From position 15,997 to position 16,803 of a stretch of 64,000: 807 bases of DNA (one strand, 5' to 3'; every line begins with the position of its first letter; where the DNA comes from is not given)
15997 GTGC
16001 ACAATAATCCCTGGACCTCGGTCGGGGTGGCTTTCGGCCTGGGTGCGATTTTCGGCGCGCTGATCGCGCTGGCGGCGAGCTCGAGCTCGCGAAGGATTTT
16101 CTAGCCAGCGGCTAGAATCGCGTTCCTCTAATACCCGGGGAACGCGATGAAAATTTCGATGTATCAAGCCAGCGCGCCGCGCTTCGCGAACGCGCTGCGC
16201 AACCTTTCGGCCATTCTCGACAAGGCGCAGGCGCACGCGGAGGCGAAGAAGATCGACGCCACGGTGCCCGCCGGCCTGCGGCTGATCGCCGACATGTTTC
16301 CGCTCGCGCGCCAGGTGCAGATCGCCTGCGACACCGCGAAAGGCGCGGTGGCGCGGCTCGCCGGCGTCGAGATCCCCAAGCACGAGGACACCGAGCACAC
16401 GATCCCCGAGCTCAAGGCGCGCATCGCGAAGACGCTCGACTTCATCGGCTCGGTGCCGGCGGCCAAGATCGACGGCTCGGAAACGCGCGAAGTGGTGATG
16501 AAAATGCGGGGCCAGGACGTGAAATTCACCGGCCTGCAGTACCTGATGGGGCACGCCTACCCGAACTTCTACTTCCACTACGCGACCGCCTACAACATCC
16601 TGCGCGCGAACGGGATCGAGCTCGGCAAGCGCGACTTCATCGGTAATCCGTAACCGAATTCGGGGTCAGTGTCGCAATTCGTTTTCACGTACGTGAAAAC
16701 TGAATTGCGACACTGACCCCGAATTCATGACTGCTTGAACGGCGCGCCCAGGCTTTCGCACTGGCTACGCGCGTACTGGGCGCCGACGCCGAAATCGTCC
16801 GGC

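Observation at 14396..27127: Five dispersed paralogs of an unrecognised small-protein family, each ending L-x-G-[RK]-T-[FV]-x-R-x-[LF]-H-stop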

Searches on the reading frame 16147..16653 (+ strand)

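Call 13: search_protein_families(library=pfam, proteins=[window:16147-16653:+], max_evalue=0.001)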
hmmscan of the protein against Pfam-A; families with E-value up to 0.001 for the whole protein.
window:16147-16653:+ (168 aa): 1 family
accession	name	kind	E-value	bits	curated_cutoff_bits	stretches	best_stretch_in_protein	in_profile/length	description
PF09351.15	DUF1993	-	3e-60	203.3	23.4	1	5-165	1-161/161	Domain of unknown function (DUF1993)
